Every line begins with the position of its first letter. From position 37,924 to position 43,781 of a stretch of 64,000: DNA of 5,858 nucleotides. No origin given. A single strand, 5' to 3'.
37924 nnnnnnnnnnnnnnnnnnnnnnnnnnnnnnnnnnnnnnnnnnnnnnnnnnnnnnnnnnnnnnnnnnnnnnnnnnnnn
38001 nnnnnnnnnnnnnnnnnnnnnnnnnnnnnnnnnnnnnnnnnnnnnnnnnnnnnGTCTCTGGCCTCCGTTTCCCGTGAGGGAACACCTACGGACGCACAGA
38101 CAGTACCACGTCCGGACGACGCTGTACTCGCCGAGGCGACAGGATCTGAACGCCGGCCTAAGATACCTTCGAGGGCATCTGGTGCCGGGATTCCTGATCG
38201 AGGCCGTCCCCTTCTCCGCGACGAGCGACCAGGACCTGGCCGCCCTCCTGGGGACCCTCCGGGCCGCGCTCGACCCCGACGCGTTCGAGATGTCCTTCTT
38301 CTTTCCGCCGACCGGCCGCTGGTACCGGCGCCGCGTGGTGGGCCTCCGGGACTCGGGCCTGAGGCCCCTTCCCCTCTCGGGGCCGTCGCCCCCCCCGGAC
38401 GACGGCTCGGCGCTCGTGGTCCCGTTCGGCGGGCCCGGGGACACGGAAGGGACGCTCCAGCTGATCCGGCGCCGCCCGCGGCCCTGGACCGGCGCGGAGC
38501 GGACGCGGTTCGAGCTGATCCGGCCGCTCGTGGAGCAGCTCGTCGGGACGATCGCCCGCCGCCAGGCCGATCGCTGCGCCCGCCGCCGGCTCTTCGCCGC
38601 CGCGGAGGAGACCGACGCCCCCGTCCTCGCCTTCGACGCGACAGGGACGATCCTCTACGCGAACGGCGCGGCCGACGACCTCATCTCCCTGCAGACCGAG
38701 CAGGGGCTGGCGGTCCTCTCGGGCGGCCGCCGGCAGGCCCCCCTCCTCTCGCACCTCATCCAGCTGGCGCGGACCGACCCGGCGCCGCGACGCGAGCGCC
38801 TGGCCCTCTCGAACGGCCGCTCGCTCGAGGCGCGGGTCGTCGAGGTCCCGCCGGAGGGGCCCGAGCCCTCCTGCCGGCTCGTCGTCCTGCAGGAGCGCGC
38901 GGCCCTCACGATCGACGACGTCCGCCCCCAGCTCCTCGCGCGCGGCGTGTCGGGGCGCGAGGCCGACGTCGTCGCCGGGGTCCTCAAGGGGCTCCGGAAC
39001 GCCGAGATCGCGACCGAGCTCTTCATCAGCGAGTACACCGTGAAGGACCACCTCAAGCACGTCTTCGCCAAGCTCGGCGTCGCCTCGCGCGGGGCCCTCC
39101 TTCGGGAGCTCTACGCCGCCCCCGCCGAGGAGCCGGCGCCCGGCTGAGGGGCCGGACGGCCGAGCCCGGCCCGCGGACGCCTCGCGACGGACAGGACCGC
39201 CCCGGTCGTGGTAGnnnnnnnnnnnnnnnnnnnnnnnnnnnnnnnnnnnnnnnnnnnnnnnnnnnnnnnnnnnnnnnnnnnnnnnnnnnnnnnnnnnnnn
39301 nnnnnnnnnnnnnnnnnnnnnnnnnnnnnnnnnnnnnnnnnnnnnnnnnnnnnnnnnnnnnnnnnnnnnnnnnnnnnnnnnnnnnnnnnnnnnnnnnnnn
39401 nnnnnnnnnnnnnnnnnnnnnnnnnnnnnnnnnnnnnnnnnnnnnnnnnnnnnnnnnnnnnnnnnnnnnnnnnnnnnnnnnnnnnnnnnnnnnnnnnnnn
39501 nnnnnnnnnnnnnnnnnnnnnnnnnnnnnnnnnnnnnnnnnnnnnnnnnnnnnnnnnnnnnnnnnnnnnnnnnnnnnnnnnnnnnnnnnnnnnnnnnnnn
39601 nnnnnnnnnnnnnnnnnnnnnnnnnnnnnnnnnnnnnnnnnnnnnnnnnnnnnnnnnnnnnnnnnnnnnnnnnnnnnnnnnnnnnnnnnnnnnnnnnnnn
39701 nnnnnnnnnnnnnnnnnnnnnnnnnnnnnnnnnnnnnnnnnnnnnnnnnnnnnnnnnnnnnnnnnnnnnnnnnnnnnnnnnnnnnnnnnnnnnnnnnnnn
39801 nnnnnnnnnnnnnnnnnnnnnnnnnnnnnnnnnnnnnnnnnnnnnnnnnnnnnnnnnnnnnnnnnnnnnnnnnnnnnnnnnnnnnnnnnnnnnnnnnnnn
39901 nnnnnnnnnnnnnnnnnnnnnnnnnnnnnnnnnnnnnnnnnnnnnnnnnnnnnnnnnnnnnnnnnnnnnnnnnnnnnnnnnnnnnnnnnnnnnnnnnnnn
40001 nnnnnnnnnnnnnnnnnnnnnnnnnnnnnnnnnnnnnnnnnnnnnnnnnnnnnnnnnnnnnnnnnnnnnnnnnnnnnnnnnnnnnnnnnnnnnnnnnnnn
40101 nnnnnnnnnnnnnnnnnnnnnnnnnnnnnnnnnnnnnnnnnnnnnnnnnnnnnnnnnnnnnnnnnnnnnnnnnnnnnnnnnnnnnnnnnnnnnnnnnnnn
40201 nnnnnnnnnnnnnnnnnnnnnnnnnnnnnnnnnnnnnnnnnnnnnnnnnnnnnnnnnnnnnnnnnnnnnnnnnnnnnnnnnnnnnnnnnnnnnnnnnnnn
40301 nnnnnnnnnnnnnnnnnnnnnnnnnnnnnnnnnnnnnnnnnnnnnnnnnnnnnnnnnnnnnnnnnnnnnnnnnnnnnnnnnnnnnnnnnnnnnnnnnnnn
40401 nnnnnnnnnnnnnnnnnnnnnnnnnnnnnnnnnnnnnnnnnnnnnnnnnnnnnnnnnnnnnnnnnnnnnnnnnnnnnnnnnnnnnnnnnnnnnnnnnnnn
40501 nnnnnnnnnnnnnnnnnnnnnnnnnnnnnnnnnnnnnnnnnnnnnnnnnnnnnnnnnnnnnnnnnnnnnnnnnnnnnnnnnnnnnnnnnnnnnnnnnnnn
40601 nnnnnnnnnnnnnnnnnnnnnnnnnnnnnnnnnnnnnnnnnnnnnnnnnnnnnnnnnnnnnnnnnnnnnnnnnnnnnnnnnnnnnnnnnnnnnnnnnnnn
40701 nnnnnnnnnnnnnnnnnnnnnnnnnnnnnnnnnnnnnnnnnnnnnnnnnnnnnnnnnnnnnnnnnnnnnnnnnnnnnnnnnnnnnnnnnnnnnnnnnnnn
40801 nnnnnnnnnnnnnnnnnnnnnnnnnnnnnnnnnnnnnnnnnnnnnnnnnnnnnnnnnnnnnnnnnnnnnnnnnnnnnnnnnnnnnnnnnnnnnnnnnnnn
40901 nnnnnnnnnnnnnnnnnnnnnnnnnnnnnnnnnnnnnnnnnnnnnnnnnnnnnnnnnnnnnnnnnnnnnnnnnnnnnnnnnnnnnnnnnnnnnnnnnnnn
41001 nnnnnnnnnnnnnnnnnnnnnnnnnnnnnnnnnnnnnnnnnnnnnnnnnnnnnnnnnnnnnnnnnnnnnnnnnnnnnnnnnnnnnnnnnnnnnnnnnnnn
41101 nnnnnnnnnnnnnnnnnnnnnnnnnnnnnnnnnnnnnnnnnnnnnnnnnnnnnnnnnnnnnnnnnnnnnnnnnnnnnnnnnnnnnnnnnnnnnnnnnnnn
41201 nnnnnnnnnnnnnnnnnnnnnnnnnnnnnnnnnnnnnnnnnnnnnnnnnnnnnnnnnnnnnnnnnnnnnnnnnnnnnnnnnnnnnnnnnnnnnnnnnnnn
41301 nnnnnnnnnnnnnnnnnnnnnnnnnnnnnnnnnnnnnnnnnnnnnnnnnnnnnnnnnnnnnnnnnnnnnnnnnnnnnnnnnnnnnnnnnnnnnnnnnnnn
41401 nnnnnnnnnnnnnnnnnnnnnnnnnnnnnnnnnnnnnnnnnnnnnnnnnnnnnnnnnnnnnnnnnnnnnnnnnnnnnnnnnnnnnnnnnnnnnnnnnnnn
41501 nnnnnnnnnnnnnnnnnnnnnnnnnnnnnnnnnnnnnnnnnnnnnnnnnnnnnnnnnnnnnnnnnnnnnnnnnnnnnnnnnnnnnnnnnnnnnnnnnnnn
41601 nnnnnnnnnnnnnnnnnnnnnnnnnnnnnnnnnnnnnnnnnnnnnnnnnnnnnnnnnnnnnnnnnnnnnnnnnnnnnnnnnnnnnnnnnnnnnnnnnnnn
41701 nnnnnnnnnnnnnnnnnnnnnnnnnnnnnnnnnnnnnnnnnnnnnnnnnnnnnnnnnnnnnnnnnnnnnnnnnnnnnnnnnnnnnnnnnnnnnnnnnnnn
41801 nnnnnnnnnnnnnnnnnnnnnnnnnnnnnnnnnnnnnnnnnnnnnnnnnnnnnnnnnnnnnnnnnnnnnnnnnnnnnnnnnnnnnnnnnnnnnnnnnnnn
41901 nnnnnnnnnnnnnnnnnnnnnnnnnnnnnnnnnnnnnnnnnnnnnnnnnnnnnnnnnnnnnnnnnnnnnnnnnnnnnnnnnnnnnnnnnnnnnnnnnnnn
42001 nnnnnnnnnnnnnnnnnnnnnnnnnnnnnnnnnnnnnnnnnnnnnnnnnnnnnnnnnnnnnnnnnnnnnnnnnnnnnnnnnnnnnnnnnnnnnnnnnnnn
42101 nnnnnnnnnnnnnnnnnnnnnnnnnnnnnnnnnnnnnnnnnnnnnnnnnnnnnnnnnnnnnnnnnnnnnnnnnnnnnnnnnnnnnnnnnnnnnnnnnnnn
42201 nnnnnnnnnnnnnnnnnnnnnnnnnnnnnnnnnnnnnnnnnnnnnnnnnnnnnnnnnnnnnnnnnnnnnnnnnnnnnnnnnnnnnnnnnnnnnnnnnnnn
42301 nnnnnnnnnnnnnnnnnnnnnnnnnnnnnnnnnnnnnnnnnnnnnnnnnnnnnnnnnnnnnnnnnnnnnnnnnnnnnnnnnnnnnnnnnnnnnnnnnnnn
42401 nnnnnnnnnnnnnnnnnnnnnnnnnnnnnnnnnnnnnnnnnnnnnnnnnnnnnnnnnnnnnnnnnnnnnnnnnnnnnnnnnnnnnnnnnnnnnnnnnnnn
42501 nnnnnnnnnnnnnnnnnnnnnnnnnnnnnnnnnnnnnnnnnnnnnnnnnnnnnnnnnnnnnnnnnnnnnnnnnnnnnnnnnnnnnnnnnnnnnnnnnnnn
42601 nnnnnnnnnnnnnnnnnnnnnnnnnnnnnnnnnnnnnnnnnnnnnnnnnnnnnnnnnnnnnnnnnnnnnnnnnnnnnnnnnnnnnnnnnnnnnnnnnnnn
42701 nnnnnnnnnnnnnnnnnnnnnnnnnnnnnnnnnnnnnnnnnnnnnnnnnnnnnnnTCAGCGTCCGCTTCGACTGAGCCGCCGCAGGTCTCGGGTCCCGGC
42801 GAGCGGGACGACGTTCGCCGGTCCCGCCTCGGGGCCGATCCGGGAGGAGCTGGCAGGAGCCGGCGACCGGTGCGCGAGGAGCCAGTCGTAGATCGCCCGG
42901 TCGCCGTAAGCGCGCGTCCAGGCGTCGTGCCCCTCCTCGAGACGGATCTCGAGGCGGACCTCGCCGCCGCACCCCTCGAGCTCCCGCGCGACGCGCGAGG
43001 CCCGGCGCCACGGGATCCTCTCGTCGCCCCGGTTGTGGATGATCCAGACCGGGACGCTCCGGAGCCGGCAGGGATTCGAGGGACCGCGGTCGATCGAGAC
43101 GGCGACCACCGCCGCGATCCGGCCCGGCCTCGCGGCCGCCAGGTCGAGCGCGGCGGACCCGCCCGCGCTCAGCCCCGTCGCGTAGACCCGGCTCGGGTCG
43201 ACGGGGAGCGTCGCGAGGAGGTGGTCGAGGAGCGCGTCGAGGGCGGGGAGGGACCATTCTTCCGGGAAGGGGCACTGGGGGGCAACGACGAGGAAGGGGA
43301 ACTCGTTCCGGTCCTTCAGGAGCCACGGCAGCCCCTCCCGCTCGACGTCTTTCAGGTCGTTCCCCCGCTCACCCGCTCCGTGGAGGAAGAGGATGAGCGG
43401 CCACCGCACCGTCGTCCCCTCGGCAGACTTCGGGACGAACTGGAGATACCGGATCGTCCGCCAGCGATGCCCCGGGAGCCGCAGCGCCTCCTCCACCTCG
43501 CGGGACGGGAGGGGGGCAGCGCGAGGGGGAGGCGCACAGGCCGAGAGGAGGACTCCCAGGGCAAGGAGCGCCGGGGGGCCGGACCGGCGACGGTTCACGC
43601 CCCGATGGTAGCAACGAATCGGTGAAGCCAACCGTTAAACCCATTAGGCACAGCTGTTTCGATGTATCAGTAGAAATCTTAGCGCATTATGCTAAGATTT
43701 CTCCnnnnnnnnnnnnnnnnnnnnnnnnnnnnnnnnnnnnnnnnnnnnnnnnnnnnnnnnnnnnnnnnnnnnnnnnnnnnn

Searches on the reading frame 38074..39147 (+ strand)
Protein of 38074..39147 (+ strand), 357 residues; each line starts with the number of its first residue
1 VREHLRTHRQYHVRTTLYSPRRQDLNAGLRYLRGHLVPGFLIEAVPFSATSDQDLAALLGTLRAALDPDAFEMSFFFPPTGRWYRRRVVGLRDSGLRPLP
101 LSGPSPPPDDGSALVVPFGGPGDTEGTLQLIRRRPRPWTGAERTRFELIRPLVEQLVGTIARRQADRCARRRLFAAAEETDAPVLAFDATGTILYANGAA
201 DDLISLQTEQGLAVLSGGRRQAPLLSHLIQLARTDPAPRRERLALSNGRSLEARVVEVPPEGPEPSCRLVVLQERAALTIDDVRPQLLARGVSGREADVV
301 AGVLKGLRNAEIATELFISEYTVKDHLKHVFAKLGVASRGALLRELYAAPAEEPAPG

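Call 3: search_protein_families(library=pfam, proteins=[window:38074-39147:+], max_evalue=1)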
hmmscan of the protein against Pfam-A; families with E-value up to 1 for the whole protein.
window:38074-39147:+ (357 aa): 7 families
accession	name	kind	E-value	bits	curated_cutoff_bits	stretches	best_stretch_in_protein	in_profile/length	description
PF00196.25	GerE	-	8.1e-14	51.4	23.5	1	293-343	4-54/57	Bacterial regulatory proteins, luxR family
PF00989.32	PAS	-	0.0023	18.4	22.6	1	173-211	3-41/113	PAS fold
PF07638.17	Sigma70_ECF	-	0.0057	17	21.1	1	276-335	122-180/185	ECF sigma factor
PF08448.16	PAS_4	-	0.024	15.3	23.1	1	179-211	3-35/110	PAS fold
PF06627.17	DUF1153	-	0.036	14.6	23.5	1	268-317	7-56/87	Protein of unknown function (DUF1153)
PF08281.18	Sigma70_r4_2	-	0.063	13.4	25.7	1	304-334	24-54/54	Sigma-70, region 4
PF21476.4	PF0610-like_N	-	0.13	13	33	1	311-330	19-38/50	PF0610-like, N-terminal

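Call 4: search_protein_families(library=ncbifam, proteins=[window:38074-39147:+], max_evalue=1)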
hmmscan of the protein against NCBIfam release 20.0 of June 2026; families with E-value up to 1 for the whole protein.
window:38074-39147:+ (357 aa): 24 families
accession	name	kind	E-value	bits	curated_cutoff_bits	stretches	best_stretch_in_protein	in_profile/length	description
NF041232.1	BagY_FevT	exception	8.4e-16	57.8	700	1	150-348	152-353/367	LuxR family transcriptional regulator BagY/FevT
TIGR03020.2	EpsA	equivalog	2.6e-11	43.6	170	1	289-340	188-239/247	XrtB/PEP-CTERM-associated transcriptional regulator EpsA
NF007505.1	PRK10100.1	equivalog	1.6e-08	34.5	250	1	292-339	145-192/204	biofilm master transcriptional regulator CsgD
NF052366.1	photon_PedR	equivalog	5.1e-08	33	120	1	292-344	3-55/74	photosynthetic electron transport-dependent transcriptional regulator PedR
NF047785.1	respo_reg_MadR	equivalog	5.5e-08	32.4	300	1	290-340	147-197/209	MadR family response regulator transcription factor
NF007708.0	PRK10403.1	equivalog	3.1e-07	30.1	343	1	293-341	155-203/215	nitrate/nitrite response regulator protein NarP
NF052445.1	RespRegMctR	equivalog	3.3e-07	29.9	300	1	290-344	143-197/205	two-component system response regulator MctR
NF007935.0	PRK10651.1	equivalog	1.1e-06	28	250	1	291-339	155-203/216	two-component system response regulator NarL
TIGR03541.1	reg_near_HchA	equivalog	1.5e-06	27.9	215.6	1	291-341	171-221/232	PA1136 family autoinducer-binding transcriptional regulator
NF041830.1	RR_TF_ErdR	exception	1.5e-05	24.8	390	1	298-340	157-199/213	response regulator transcription factor ErdR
NF003420.0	PRK04841.1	equivalog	3.1e-05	22.2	537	1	292-340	839-887/903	HTH-type transcriptional regulator MalT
NF041673.1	transregRamA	equivalog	3.5e-05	23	500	1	292-339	219-266/280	acetate metabolism transcriptional regulator RamA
NF038181.1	reg_ATPase_IniR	equivalog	3.5e-05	22.3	750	1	289-348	764-823/827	isoniazid response ATPase/transcriptional regulator IniR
NF007403.0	PRK09935.1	equivalog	9.7e-05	22.1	271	1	292-339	150-197/210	fimbria biosynthesis transcriptional regulator FimZ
NF006900.1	PRK09390.1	equivalog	0.00041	19.9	255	1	291-344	142-195/203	response regulator FixJ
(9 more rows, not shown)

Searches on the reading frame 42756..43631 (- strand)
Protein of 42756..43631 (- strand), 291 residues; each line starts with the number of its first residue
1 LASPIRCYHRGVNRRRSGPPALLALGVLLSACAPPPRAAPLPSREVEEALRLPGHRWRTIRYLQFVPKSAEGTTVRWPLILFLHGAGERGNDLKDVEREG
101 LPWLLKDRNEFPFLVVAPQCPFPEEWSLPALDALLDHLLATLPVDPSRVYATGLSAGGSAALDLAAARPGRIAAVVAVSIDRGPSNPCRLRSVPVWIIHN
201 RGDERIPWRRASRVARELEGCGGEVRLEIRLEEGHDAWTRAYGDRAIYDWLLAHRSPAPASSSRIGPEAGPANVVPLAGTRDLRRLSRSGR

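Call 35: search_protein_families(library=pfam, proteins=[window:42756-43631:-], max_evalue=0.0001)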
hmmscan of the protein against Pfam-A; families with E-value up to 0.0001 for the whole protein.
window:42756-43631:- (291 aa): 3 families
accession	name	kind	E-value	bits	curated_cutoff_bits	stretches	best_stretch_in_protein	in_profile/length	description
PF00326.27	Peptidase_S9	-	2e-07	31.2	22.6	0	134-178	51-95/213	Prolyl oligopeptidase family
PF02230.22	Abhydrolase_2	-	2.2e-06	28.1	23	0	129-240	88-204/217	Phospholipase/Carboxylesterase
PF00756.26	Esterase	-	1.5e-05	25.4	22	1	116-236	84-193/251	Putative esterase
